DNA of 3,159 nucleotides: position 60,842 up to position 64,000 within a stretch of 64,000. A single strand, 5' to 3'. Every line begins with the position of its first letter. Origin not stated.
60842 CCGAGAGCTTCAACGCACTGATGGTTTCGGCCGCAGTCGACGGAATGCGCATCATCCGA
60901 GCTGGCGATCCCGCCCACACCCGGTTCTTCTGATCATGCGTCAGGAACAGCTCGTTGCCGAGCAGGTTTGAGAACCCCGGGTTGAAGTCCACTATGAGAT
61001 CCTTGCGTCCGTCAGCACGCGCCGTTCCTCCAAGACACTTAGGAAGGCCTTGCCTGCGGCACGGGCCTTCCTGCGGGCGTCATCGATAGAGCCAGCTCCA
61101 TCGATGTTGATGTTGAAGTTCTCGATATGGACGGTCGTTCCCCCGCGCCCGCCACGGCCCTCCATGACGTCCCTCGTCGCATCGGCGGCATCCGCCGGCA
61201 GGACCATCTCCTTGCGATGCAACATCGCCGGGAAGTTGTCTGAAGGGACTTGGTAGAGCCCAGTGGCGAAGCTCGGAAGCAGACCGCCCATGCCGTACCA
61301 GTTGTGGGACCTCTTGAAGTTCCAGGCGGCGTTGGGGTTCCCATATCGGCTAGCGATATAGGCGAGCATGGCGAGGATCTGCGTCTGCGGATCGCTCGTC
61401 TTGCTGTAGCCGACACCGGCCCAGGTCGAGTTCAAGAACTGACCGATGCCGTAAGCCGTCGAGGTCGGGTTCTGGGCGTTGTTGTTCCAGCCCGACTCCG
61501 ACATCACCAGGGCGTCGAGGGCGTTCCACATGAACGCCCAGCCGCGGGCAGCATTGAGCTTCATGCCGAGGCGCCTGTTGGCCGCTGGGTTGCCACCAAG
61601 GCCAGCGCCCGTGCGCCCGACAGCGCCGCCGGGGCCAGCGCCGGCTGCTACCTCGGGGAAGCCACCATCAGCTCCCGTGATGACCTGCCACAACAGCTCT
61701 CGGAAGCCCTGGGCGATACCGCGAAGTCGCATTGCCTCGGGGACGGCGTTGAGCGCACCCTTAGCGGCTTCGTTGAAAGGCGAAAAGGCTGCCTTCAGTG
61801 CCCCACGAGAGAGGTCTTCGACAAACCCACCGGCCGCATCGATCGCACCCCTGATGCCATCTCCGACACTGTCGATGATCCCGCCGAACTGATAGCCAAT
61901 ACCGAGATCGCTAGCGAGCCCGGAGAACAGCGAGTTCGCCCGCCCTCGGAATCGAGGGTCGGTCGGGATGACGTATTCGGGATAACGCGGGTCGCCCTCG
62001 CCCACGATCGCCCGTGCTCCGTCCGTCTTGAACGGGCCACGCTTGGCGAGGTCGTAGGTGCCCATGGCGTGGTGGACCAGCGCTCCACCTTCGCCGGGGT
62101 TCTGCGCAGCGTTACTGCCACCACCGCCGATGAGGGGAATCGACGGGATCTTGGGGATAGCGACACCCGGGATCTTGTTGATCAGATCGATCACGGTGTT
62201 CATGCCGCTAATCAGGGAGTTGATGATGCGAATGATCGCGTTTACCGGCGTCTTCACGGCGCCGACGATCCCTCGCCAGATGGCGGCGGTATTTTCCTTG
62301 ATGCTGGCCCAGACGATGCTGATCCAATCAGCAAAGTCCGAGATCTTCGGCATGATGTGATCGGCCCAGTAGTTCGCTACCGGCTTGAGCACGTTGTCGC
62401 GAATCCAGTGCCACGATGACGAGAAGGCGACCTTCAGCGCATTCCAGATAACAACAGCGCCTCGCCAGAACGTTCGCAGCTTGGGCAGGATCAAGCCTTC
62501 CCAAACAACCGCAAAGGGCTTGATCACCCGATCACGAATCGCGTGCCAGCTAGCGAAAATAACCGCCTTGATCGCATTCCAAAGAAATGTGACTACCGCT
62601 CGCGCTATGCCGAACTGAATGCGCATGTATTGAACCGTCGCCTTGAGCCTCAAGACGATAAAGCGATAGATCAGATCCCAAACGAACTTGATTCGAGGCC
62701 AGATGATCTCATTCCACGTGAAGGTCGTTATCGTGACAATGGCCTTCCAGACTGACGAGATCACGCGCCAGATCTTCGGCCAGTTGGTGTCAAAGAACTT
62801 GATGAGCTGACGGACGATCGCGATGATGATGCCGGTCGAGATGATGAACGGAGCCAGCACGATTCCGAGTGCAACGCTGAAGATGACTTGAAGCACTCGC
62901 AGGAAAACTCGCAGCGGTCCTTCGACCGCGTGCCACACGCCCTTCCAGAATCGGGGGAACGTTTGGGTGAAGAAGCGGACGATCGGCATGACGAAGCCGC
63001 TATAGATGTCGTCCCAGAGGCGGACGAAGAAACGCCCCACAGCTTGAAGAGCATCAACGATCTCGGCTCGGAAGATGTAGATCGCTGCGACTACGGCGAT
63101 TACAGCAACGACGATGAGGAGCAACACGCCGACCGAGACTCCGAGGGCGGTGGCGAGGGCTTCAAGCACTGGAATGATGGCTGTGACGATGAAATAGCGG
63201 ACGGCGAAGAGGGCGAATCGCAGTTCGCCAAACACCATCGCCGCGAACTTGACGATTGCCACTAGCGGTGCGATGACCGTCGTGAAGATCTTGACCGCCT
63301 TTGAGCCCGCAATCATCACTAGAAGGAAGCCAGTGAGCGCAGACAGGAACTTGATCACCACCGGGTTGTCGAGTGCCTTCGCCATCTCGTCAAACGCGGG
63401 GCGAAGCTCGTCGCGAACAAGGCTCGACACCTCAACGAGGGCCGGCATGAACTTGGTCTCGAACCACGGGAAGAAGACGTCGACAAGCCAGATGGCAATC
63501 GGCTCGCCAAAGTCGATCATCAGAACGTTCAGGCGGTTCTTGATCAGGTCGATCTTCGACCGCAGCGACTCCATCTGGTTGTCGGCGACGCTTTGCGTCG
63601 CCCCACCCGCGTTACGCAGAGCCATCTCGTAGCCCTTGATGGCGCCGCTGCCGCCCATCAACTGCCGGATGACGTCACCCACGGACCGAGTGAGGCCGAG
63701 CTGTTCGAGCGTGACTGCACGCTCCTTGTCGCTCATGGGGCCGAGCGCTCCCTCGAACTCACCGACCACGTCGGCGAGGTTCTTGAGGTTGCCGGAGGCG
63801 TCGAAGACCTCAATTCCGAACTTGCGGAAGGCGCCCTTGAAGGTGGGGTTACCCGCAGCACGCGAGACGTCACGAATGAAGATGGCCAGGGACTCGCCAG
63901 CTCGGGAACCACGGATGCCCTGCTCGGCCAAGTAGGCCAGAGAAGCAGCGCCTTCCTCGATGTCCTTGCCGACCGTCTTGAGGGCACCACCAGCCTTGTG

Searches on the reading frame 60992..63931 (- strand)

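Call 18: search_protein_families(library=phrogs, proteins=[window:60992-63931:-], max_evalue=0.001)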
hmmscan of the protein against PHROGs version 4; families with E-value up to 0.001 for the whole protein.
window:60992-63931:- (979 aa): 39 families (the best 25 are shown)
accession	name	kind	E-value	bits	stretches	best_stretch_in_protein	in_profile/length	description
phrog_1272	-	tail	7.6e-37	127.6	1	1-754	410-1096/1606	tail length tape measure protein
phrog_58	-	tail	3.2e-31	109.6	1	1-715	452-955/1544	tail length tape measure protein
phrog_167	-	tail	1.4e-29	103.6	2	29-607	572-1031/1555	tail length tape measure protein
phrog_991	-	tail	1.2e-28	100.3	2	800-884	1303-1391/1966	tail length tape measure protein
phrog_15428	-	unknown function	1.9e-28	100.6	1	781-879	67-168/168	-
phrog_4070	-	tail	4.8e-27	95.5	2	284-598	143-413/989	tail length tape measure protein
phrog_1535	-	tail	2e-26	93.5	1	120-913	693-1085/1152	tail length tape measure protein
phrog_13339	-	tail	5.6e-24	84.5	1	786-884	1936-2033/2156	tail length tape measure protein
phrog_4197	-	tail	2.1e-18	66.5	2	677-925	1359-1589/1783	tail length tape measure protein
phrog_1533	-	tail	1.4e-17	63.6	1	1-301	400-683/1688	tail length tape measure protein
phrog_1293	-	tail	6.4e-16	58.4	1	1-301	343-641/1424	tail length tape measure protein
phrog_12661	-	other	4.5e-14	53.7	1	797-879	99-182/182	transglycosylase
phrog_4200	-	tail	4.5e-12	46.3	1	249-612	192-605/732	tail length tape measure protein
phrog_6090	-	tail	8.7e-12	44.5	1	679-872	1363-1568/1853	tail length tape measure protein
phrog_5448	-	tail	2.9e-10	38.7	1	800-886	2615-2710/3103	tail length tape measure protein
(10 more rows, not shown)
